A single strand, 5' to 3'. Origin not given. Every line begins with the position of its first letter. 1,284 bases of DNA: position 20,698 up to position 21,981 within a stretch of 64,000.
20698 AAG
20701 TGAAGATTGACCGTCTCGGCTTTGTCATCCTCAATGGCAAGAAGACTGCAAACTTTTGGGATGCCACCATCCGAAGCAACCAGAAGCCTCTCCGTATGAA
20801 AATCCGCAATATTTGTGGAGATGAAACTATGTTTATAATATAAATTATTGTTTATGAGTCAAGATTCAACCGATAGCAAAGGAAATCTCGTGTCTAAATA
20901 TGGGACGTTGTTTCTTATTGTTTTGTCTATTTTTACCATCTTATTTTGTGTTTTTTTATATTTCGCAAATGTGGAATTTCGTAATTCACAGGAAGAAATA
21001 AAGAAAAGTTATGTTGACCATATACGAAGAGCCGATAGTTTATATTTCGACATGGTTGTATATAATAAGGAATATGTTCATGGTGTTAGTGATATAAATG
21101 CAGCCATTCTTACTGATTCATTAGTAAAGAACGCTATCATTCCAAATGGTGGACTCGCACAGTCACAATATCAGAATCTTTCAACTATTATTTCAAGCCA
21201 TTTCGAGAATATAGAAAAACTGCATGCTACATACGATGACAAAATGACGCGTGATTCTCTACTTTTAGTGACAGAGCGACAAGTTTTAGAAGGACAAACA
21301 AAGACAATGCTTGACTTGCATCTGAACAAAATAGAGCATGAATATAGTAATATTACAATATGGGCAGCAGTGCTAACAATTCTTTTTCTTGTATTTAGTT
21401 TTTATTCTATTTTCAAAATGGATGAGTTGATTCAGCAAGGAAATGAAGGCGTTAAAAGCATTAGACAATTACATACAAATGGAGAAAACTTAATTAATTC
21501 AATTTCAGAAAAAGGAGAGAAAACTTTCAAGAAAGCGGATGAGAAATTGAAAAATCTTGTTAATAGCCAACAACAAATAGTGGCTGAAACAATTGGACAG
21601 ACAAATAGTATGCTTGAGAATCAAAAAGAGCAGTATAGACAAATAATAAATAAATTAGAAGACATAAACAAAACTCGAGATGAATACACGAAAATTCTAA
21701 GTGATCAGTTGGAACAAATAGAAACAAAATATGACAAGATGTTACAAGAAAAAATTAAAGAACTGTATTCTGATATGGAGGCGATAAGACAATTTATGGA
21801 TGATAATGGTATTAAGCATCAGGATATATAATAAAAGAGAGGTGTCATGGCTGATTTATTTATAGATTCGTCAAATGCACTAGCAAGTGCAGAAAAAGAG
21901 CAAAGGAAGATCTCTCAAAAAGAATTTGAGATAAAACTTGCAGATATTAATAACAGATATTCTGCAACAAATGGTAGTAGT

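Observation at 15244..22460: Type III-like restriction module with reversed gene order, a split methylase, an ORF6N gene and two unexplained passengers: candidate composite defence locus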

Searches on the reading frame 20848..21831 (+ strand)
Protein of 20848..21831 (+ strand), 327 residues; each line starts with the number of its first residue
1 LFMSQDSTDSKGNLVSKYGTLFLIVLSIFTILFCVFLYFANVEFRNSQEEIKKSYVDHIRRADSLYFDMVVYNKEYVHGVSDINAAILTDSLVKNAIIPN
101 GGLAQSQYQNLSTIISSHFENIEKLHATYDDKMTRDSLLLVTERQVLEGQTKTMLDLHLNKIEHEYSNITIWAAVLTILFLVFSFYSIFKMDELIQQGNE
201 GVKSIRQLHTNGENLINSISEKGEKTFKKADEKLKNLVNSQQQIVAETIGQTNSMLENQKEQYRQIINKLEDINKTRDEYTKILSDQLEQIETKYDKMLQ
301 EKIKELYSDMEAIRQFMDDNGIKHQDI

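Call 3: search_protein_families(library=pfam, proteins=[window:20848-21831:+], max_evalue=0.01)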
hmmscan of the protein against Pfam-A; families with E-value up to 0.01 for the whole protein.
window:20848-21831:+ (327 aa): 4 families
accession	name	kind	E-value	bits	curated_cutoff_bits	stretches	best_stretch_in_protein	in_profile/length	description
PF06785.16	UPF0242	-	9.2e-05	23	33.5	1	173-311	45-167/194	Uncharacterised protein family (UPF0242) N-terminus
PF11932.13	DUF3450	-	0.0017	18.1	32.6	1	224-323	40-141/241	Protein of unknown function (DUF3450)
PF01594.21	AI-2E_transport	-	0.0021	17.8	34.3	0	171-250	52-130/327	AI-2E family transporter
PF19509.4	DUF6043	-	0.0099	15.8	23.2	0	189-327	161-305/314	Family of unknown function (DUF6043)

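Call 4: search_protein_families(library=padloc, proteins=[window:20848-21831:+], max_evalue=0.01)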
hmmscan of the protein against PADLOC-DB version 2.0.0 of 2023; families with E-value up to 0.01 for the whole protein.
window:20848-21831:+ (327 aa): 2 families
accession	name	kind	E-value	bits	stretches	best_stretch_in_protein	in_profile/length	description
PDLC00647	ZorA3|ZorA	-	0.0007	16.2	1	163-311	367-474/780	MotA/ExbB/TolQ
PDLC00217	KwaA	-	0.0074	13.9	1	161-219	35-96/193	Unknown function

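Call 5: search_protein_families(library=ncbifam, proteins=[window:20848-21831:+], max_evalue=0.01)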
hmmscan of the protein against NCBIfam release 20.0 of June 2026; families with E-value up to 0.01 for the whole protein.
window:20848-21831:+ (327 aa): 1 family
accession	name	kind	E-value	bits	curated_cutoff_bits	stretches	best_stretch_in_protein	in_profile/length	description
NF033634.1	SLATT_1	domain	0.0069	16.3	41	0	167-247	52-123/132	SLATT domain-containing protein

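Call 9: search_protein_families(library=phrogs, proteins=[window:20848-21831:+], max_evalue=0.01)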
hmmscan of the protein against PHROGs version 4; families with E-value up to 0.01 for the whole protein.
window:20848-21831:+ (327 aa): 1 family
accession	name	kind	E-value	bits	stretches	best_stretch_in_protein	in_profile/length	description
phrog_1686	-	tail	0.0066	15.3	1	171-305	486-626/1224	tail length tape measure protein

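Call 26: find_homologous_proteins(query=window:20848-21831:+, max_evalue=0.001)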
Query window:20848-21831:+ (327 aa): 540 proteins with E <= 0.001 among 2662 candidates; the best 120 are listed.
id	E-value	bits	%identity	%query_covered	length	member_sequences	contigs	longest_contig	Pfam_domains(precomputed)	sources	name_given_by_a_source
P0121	6.8e-194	661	95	99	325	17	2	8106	-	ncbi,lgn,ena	-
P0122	8.0e-113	395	60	97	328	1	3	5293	-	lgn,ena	-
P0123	3.0e-111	390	92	62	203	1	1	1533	-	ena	-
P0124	7.9e-111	388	59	97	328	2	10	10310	-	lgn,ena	-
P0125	3.8e-110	386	57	98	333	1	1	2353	-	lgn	-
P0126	4.5e-110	386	59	97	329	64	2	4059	-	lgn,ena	-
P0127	1.1e-107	378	57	97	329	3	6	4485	-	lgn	-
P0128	1.8e-99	351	58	92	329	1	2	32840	-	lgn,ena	-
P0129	1.2e-93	332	55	90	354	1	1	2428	PF04513.18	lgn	-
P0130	3.4e-88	314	52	95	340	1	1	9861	-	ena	-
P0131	2.5e-87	311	51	97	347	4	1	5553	-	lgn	-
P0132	2.8e-87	311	50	97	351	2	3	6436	-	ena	-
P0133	5.2e-87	310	51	94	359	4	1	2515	-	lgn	-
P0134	9.1e-87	309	51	95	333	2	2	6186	-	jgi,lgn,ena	-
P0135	8.5e-86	306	54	90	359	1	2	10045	-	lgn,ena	-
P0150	2.4e-82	295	50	91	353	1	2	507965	-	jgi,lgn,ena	-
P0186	6.1e-72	261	45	89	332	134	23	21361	-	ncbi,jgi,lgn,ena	-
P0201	6.1e-70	254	44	89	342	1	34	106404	-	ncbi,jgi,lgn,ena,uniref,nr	ncbi:hypothetical protein [uncultured Bacteroides sp.]|jgi:hypothetical protein|uniref:hypothetical 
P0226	4.9e-67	244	42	92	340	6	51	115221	-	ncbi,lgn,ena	-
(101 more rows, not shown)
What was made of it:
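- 20854..21831 (+): g5: 325-aa all-helical membrane protein. TM1 is at residues 11-42. A conserved helical hairpin follows. TM2 at 163-190 is nearly invariant. The coiled-coil tail is variable. 540 homologues (call 26).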

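Call 32: find_encoding_contigs(protein=P0150, flank=8000, max_places=2)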
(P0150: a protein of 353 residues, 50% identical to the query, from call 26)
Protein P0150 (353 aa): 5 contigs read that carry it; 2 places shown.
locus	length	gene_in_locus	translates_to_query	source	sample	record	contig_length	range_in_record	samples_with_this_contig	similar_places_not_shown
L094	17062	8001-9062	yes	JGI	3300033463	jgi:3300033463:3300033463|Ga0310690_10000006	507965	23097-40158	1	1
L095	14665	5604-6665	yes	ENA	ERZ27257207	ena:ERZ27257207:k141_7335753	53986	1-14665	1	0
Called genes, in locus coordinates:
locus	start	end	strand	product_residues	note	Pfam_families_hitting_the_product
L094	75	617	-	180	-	-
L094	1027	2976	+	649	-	PF00012:HSP70, PF06723:MreB_Mbl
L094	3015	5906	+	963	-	PF04851:ResIII (weak)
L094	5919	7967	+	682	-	PF01555:N6_N4_Mtase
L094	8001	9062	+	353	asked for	-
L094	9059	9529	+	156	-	-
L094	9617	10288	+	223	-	-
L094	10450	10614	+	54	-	-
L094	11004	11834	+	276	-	-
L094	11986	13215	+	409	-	PF02463:SMC_N (faint), PF13304:AAA_21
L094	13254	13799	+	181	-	PF13707:RloB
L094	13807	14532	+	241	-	PF00012:HSP70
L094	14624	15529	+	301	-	-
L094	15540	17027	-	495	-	PF00749:tRNA-synt_1c, PF19269:Anticodon_2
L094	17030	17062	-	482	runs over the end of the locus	PF01235:Na_Ala_symp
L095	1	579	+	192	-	?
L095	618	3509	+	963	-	PF04851:ResIII (weak)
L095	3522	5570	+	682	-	PF01555:N6_N4_Mtase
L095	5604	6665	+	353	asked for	-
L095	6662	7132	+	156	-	-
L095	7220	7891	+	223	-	-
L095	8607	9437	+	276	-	-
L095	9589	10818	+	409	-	PF02463:SMC_N (faint), PF13304:AAA_21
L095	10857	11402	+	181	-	PF13707:RloB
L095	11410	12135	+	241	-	PF00012:HSP70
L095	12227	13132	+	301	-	-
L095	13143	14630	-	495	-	PF00749:tRNA-synt_1c, PF19269:Anticodon_2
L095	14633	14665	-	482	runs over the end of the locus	PF01235:Na_Ala_symp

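Call 33: find_encoding_contigs(protein=P0201, flank=8000, max_places=3)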
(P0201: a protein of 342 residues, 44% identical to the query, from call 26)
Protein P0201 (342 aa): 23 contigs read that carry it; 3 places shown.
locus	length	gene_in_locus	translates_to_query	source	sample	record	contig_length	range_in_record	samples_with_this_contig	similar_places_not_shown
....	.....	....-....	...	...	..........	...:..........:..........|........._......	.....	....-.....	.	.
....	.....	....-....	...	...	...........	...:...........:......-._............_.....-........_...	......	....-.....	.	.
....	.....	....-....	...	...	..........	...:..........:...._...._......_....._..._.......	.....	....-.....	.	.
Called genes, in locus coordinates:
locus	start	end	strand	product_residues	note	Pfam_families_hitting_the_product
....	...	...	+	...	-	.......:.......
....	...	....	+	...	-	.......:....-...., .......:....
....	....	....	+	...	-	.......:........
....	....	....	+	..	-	-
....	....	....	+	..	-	-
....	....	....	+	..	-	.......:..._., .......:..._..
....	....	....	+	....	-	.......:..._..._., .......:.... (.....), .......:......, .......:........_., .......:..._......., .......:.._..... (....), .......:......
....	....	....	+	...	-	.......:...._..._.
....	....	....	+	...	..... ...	-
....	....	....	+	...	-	-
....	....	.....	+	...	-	-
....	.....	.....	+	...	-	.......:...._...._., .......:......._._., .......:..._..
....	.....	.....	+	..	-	-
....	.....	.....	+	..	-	-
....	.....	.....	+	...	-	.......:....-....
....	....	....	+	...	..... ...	-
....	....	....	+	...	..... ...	-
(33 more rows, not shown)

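Call 34: find_encoding_contigs(protein=P0226, flank=8000, max_places=3)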
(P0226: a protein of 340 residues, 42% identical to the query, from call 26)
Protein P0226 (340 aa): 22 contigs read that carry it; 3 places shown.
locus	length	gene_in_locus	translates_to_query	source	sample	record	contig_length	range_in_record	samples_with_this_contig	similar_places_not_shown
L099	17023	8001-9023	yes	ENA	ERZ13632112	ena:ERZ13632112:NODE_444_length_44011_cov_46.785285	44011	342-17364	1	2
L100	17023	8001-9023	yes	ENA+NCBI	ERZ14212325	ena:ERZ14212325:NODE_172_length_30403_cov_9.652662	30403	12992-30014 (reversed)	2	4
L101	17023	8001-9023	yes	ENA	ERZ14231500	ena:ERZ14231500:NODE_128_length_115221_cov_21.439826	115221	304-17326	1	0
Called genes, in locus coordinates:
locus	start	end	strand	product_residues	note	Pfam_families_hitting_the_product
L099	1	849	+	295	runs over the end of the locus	PF01807:Zn_ribbon_DnaG, PF13155:Toprim_2, PF13362:Toprim_3 (weak)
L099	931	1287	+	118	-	PF21983:NikA-like, PF01402:RHH_1 (faint)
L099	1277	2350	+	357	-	PF03432:Relaxase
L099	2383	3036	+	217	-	-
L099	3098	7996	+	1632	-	PF13156:Mrr_cat_2, PF00270:DEAD (faint), PF04851:ResIII, PF00271:Helicase_C, PF22240:ISP_coupler, PF02384:N6_Mtase (weak), PF07669:Eco57I (weak), PF18135:Type_ISP_C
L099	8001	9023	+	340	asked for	-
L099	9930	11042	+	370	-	PF02481:DNA_processg_A, PF17782:WHD_DprA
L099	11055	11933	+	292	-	PF01026:TatD_DNase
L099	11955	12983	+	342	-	PF00710:Asparaginase, PF17763:Asparaginase_C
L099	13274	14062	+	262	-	PF01618:MotA_ExbB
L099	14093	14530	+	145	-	-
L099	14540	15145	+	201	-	PF02472:ExbD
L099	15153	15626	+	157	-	PF02472:ExbD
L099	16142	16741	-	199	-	PF01351:RNase_HII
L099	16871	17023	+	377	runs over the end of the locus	-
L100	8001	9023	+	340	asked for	-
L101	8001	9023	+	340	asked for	-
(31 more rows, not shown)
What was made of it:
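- Many copies lie on mobilisable elements next to relaxase and MobC genes (calls 33, 34).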

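Call 47: find_related_loci(query=A4, collection=metagenome_contigs, flank=9000)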
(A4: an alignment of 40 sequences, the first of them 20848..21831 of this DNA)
Query A4 (327 aa) in metagenome_contigs; peptide patterns used: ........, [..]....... (x = any residue, [..] = any of these).
600 stretches matched a pattern (row limit reached: there are more); 66 encode a relative of the query (tblastn E <= 1e-3); 66 distinct loci.
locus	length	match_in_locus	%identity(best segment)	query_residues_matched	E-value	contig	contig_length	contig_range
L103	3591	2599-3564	58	3-320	3e-124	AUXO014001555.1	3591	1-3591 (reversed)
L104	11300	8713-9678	58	3-320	6e-120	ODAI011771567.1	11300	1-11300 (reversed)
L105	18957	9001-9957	58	3-317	1e-118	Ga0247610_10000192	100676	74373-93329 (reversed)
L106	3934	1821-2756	51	13-324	2e-95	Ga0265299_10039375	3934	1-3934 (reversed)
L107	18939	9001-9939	50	14-309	3e-93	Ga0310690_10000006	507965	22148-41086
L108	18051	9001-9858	52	10-287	2e-90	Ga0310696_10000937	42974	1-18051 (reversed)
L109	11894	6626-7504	47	16-311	1e-81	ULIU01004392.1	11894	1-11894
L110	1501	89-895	49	6-275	7e-85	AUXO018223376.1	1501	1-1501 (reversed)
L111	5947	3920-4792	44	3-327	2e-79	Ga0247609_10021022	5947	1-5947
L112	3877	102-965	45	16-306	3e-78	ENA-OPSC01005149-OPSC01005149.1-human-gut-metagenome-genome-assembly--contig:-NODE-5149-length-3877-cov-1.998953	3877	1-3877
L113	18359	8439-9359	44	16-318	2e-77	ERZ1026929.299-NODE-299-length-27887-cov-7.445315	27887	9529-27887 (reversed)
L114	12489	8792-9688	44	16-299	2e-77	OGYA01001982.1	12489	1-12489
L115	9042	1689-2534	48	18-302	6e-77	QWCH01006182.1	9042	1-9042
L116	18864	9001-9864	45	16-306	1e-76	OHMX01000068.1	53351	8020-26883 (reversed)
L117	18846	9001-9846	48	18-302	7e-77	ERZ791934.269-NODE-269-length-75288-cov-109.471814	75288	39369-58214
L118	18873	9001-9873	45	17-320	2e-76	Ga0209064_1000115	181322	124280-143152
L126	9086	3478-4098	57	7-213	6e-74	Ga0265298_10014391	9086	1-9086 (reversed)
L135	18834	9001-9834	43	16-292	5e-69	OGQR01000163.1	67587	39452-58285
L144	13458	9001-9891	41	14-294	6e-64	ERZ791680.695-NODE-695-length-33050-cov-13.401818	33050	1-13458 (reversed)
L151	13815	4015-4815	41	16-314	5e-55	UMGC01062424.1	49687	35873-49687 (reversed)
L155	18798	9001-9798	40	17-314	3e-52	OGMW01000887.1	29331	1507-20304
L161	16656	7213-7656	33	150-303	3e-17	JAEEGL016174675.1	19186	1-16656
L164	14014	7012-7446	29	100-240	1e-12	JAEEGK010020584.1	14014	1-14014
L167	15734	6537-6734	39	148-213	2e-12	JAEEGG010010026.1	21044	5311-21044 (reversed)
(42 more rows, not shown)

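Call 51: search_protein_families(library=pfam, proteins=[L104:2029-4944:+, L104:6187-7830:+, L104:7862-8662:+, L105:7182-8888:+, L111:3096-3911:+, L117:7823-8710:+, L118:5515-8907:+, L118:2304-4310:+, L135:5089-8946:+, L144:7212-8876:+], max_evalue=0.001)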
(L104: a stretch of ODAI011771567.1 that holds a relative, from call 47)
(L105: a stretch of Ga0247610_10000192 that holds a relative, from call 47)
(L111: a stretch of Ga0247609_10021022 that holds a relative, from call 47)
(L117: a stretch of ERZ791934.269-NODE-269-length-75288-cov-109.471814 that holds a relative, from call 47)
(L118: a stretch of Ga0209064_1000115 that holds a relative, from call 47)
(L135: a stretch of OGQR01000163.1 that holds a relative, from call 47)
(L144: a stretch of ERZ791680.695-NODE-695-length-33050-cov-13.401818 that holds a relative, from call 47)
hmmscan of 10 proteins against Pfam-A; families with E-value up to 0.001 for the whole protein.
L104:2029-4944:+ (972 aa): 5 families
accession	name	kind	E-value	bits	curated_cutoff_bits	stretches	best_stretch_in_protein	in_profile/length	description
PF22548.2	AEP-TOTE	-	2.8e-77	259.8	27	1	60-296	5-229/230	TOTE conflict system, Archaeo-Eukaryotic Primase domain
PF04851.21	ResIII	-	7.6e-18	65.4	22.5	1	448-607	3-164/164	Type III restriction enzyme, res subunit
PF00270.35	DEAD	-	6.3e-10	39.5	26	1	452-606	3-161/167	DEAD/DEAH box helicase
PF13091.12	PLDc_2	-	1.3e-08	35.1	27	1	850-966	4-124/132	PLD-like domain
PF00271.37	Helicase_C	-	0.00065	20.4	23.5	0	677-784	6-108/110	Helicase conserved C-terminal domain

L104:6187-7830:+ (548 aa): 0 families

L104:7862-8662:+ (267 aa): 0 families

L105:7182-8888:+ (569 aa): 0 families

L111:3096-3911:+ (272 aa): 1 family
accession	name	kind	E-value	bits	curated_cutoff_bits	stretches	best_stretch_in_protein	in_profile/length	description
PF13306.12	LRR_5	-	1.7e-14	54.2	27.7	1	121-209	11-99/127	BspA type Leucine rich repeat region (6 copies)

L117:7823-8710:+ (296 aa): 1 family
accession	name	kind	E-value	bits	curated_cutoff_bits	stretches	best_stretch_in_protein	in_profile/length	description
PF12784.13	PDDEXK_2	-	3e-74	250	27.4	1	13-240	1-229/229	PD-(D/E)XK nuclease family transposase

L118:5515-8907:+ (1131 aa): 4 families
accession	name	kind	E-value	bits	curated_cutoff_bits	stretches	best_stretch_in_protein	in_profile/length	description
PF18766.7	SWI2_SNF2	-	1.5e-17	64.4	26.7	1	407-536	27-147/221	SWI2/SNF2 ATPase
PF22679.2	T1R_D3-like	-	6.7e-17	62.8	27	1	740-804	88-156/158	Type I restriction enzyme subunit R domain 3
PF04851.21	ResIII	-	3e-15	57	22.5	1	378-564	20-163/164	Type III restriction enzyme, res subunit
PF04313.20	HSDR_N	-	6.6e-07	29.8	25.1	1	117-174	100-157/198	Type I restriction enzyme R protein N terminus (HSDR_N)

L118:2304-4310:+ (669 aa): 2 families
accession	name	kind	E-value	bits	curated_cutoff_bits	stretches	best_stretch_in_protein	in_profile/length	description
PF02384.22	N6_Mtase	-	9.9e-46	156.9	20.4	1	170-456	11-281/311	N-6 DNA Methylase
PF07669.17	Eco57I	-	2.2e-07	31.6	25.3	1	259-383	50-171/171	Eco57I restriction-modification methylase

L135:5089-8946:+ (1286 aa): 3 families
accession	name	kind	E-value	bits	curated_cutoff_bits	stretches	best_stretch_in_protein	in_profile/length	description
PF02384.22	N6_Mtase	-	2.1e-28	100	20.4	1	406-656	3-237/311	N-6 DNA Methylase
PF07669.17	Eco57I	-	2.9e-11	44.2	25.3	1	526-633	62-166/171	Eco57I restriction-modification methylase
PF01420.25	Methylase_S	-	6.1e-11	43.2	22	1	1122-1261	10-154/168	Type I restriction modification DNA specificity domain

L144:7212-8876:+ (555 aa): 0 families
